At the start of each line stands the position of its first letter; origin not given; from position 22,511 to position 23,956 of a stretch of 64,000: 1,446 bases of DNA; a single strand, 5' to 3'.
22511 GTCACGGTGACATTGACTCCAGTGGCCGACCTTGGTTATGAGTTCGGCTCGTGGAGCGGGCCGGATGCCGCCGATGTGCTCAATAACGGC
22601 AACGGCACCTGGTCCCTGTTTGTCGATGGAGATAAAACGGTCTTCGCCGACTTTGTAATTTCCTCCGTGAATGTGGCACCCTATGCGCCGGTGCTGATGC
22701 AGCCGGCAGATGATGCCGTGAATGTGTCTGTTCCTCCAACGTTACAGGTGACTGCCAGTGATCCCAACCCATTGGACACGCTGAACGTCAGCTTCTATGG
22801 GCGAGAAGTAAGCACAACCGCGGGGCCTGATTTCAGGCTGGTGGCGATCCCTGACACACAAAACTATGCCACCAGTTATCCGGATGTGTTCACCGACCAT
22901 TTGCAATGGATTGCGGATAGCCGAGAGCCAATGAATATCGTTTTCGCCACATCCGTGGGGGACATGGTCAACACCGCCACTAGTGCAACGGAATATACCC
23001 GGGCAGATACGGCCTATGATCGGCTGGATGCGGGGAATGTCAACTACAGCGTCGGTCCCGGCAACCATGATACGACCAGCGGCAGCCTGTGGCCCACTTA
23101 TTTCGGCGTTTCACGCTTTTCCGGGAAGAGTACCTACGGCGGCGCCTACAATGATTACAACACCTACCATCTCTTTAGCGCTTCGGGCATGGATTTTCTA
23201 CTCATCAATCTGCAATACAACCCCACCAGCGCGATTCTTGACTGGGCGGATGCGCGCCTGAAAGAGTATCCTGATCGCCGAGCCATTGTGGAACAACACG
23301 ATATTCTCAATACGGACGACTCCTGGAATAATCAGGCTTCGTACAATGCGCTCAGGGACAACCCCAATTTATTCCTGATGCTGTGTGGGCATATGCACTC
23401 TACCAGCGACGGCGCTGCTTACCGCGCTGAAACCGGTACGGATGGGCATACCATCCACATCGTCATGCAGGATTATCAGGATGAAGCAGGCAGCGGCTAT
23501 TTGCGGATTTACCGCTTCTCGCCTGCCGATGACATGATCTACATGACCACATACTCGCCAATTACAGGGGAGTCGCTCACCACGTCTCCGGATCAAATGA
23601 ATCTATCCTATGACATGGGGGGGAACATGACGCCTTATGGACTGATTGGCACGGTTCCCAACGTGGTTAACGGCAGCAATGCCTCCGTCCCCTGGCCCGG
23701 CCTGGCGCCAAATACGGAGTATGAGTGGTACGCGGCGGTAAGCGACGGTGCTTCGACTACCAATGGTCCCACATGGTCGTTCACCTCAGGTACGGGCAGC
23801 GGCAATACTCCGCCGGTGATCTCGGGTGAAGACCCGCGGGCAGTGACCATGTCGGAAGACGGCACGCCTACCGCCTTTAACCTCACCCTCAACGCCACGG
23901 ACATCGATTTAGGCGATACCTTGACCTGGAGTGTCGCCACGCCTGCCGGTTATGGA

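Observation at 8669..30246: Six co-directional genes (~21.6 kb) encode secreted mosaic proteins with four metallophosphoesterase domains and shared unassigned modules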

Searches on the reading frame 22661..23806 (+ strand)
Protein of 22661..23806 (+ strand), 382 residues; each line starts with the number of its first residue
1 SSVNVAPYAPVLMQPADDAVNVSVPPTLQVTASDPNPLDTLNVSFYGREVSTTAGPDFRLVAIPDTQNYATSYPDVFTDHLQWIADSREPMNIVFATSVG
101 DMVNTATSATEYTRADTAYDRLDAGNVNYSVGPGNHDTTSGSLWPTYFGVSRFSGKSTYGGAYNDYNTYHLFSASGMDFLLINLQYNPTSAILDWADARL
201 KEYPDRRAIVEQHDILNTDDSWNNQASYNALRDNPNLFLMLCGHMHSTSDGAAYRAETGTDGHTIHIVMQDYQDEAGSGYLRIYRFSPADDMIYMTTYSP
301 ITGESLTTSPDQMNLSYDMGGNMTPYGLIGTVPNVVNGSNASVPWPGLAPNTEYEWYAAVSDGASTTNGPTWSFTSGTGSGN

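Call 14: search_solved_structures(query=window:22661-23806:+, max_evalue=1, show_alignments=2)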
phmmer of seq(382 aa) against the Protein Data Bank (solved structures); distinct sequences matched with E-value up to 1: 0.

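Call 17: search_protein_families(library=pfam, max_evalue=5, proteins=[window:22676-23638:+])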
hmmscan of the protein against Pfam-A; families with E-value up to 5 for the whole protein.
seq(321 aa): 0 families

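Call 21: find_homologous_proteins(query=window:22676-23638:+)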
Query seq(321 aa) (321 aa): 261 proteins with E <= 0.001 among 1406 candidates; the best 120 are listed.
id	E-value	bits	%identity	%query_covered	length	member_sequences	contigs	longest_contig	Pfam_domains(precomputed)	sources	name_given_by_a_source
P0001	9.3e-137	473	68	97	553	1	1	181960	PF00149.34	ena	-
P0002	2.5e-129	449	67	98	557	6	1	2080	PF18998.7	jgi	jgi:hypothetical protein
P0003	2.8e-120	419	64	98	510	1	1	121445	PF00041.28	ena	-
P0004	5.5e-120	418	62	98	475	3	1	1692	-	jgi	jgi:hypothetical protein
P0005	4.1e-117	409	63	98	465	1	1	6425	-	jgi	jgi:hypothetical protein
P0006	1.2e-116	407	60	98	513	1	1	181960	PF17963.8,PF17892.8,PF17803.8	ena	-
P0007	4.2e-116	406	63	97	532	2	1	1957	PF00149.34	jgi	jgi:hypothetical protein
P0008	6.6e-116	405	59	100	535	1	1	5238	-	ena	-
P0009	1.9e-115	403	60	98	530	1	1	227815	-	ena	-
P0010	1.1e-111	391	58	98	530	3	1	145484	-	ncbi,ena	-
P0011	1.6e-111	390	58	100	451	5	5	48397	-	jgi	jgi:hypothetical protein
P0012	2.1e-111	390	58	100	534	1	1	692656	PF00149.34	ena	-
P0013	4.0e-111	389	60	98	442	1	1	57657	PF00149.34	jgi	jgi:hypothetical protein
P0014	1.0e-108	381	59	98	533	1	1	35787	-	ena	-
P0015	1.8e-108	381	60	98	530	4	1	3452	-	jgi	jgi:hypothetical protein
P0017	3.5e-108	380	65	83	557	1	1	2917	PF18962.8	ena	-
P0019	1.1e-107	378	62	84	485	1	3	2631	PF18962.8,PF00149.34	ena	-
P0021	2.6e-107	377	57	98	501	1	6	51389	PF00404.25,PF00149.34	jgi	jgi:hypothetical protein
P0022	7.2e-107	375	57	98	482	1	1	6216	PF00149.34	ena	-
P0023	9.1e-107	375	58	98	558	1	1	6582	PF00149.34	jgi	jgi:hypothetical protein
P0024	2.9e-106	373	62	89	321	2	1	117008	PF00149.34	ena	-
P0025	1.9e-105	371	59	86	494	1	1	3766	PF18962.8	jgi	jgi:hypothetical protein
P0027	6.4e-105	369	57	98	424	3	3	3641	PF00149.34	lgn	-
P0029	7.6e-104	365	61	84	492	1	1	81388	PF18962.8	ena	-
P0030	1.6e-103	364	58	94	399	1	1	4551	PF00149.34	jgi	-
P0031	7.5e-103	362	60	88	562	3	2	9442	PF18962.8,PF00149.34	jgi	jgi:hypothetical protein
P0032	2.1e-102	361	62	83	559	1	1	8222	PF18962.8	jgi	jgi:hypothetical protein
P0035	6.7e-102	359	61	85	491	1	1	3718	PF13585.13,PF18962.8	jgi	jgi:hypothetical protein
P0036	4.3e-101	356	61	86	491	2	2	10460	PF13585.13,PF18962.8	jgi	jgi:hypothetical protein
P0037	1.5e-100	354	62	82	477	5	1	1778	PF00149.34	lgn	-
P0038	3.4e-100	353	52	99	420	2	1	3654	PF00149.34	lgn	-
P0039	5.6e-100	353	54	99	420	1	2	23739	PF00149.34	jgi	jgi:hypothetical protein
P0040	1.0e-95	339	58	84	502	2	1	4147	PF18962.8,PF00149.34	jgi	-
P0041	7.0e-95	336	51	98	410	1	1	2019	PF00149.34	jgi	jgi:hypothetical protein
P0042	1.8e-94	334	60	82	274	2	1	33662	PF00149.34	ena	-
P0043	2.5e-94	334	63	79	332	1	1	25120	PF00149.34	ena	-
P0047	8.3e-92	326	55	94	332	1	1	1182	PF00149.34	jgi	jgi:hypothetical protein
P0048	1.3e-91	325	61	76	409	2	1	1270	PF17963.8,PF17892.8,PF00149.34,PF17803.8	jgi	jgi:hypothetical protein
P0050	1.0e-89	319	57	82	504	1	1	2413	PF00149.34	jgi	jgi:hypothetical protein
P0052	1.8e-89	318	56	85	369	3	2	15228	PF00149.34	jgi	jgi:hypothetical protein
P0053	1.4e-86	309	56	82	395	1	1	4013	PF00404.25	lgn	-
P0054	3.2e-86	307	49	98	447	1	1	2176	PF00149.34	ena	-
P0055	1.4e-85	305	60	74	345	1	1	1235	PF00149.34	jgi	jgi:hypothetical protein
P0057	4.7e-84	300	53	84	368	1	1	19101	PF00149.34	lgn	-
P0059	1.8e-83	298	65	66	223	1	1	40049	PF00149.34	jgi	jgi:hypothetical protein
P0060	6.1e-83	297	68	62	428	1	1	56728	PF00404.25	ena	-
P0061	3.3e-82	294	56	82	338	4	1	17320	PF00149.34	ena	-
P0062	6.8e-81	290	51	83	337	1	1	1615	PF00149.34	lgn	-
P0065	1.8e-79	285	56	78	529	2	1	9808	PF00149.34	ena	-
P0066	9.0e-79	283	51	82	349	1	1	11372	PF00149.34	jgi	jgi:hypothetical protein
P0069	8.9e-77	276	56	78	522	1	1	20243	PF24517.3,PF00149.34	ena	-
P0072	1.1e-75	273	51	82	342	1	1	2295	PF00149.34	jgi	jgi:hypothetical protein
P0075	2.7e-73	265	51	82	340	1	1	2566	PF00149.34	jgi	-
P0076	4.1e-73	264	50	82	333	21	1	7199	PF00149.34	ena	-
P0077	9.8e-73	263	49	82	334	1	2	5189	PF00149.34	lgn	-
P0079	2.7e-72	262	48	96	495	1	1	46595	PF00149.34,PF00041.28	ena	-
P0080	1.4e-71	259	44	97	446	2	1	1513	PF00149.34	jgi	-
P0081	3.2e-71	258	46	87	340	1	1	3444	PF00149.34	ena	-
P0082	1.4e-69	253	45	98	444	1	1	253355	PF00149.34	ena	-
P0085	3.7e-67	245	51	83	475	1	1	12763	PF00149.34,PF18998.7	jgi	jgi:hypothetical protein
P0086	6.5e-67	244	48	84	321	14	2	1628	PF00149.34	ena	-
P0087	7.2e-67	244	47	84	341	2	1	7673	PF00149.34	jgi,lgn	jgi:3',5'-cyclic AMP phosphodiesterase CpdA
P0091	8.6e-66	240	47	83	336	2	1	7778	PF00149.34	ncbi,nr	ncbi:MAG: metallophosphoesterase [Anaerolineae bacterium]|nr:metallophosphoesterase [Anaerolineae ba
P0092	1.0e-65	240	46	84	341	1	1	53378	PF00149.34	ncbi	ncbi:MAG: metallophosphoesterase [Anaerolineae bacterium]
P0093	1.5e-65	239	47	82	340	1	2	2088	PF00149.34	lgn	-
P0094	1.5e-65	239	48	83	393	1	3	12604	PF00149.34,PF18998.7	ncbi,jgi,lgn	-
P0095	4.7e-65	238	47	82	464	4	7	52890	PF00149.34,PF18998.7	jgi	jgi:hypothetical protein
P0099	3.8e-64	235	48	83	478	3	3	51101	PF00149.34,PF18998.7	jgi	jgi:hypothetical protein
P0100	4.2e-64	235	46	82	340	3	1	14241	PF00149.34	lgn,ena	-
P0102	2.6e-63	232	44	86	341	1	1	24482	PF00149.34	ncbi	-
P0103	6.2e-63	231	47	82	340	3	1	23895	PF00149.34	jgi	-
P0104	1.1e-62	230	46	83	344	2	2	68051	PF00149.34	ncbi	ncbi:MAG: metallophosphoesterase [Anaerolineae bacterium]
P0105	2.9e-62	229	44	84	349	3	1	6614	PF00149.34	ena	-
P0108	8.0e-62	227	45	86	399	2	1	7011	PF00149.34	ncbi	-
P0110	1.1e-61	227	45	89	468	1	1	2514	PF00149.34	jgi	jgi:hypothetical protein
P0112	3.0e-61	225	44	84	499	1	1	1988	PF00149.34,PF00395.26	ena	-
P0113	2.3e-60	222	46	84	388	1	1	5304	PF00149.34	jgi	jgi:hypothetical protein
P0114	2.8e-60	222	43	86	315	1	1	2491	PF00149.34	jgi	-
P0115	2.1e-59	219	44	83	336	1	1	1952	PF00149.34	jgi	jgi:hypothetical protein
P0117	4.9e-59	218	43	88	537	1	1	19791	PF00149.34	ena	-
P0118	5.4e-59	218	48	77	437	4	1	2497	PF00149.34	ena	-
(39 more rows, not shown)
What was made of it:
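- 22832..23563 (+): P3 MPE domain of a different family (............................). It has 261 homologues, many with PF00149 or named metallophosphoesterase (call 21).
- On Calcineurin-like metallophosphoesterase superfamily: P3 domain: Membership rests on 261 homologues, many of which carry PF00149 (call 21).
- On T9SS C-terminal domain (PF18962), dockerin (PF00404), SLH (PF00395), GW (PF13457): These modules do occur on homologues of the P3 MPE in other organisms (call 21).
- Closest known: GpdQ / CpdA-type class III phosphodiesterases. Different: Family members are secreted and fused to T9SS, dockerin, SLH or InlB-B modules (call 21).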

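Call 23: search_solved_structures(query=A1, max_evalue=1, show_alignments=2)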
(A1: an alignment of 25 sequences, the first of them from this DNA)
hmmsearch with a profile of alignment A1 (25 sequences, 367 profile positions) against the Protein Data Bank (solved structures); distinct sequences matched with E-value up to 1: 4.
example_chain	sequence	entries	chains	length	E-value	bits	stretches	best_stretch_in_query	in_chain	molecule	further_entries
2zo9_B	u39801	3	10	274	0.55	12.3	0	84-134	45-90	Phosphohydrolase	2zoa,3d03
2dxl_A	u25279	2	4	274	0.56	12.3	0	84-134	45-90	Phosphohydrolase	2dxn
6git_A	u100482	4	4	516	0.85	11.7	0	116-190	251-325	Purple acid phosphatase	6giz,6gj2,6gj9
6gja_A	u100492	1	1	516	0.88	11.6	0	116-190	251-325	Purple acid phosphatase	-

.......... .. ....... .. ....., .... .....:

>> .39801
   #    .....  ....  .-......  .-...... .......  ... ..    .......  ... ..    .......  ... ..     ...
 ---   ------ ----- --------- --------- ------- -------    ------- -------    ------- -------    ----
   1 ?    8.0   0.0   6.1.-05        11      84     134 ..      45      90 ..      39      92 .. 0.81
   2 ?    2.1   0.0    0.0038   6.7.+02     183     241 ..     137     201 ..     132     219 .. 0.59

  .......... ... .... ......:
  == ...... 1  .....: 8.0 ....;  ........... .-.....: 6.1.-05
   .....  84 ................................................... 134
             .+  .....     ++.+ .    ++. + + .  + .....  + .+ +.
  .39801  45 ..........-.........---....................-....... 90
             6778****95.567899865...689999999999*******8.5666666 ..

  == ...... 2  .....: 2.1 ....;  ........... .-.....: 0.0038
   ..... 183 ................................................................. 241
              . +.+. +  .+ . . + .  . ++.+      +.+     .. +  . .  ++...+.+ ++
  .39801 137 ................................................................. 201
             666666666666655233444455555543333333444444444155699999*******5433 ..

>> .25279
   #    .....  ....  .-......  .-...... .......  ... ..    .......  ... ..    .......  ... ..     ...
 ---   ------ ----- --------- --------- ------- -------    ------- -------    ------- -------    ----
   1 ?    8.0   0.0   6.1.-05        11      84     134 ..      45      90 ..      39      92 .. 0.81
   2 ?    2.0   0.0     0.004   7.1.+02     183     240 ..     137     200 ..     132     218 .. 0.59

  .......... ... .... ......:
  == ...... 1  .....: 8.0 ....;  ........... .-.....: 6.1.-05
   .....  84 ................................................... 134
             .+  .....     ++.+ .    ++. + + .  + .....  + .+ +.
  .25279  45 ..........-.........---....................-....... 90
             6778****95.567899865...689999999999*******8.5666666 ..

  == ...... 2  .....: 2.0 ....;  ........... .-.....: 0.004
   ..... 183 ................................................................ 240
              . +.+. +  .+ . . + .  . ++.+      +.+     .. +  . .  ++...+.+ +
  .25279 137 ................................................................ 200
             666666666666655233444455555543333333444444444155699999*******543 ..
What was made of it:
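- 22832..23563 (+): Motifs II-V are in register with GpdQ (call 23).
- Closest known: GpdQ / CpdA-type class III phosphodiesterases. Same: The best PDB sequence match of the P3-family profile is GpdQ (2zo9, 3d03), with GDiVN, GNHD, H and GHxH in register (call 23).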
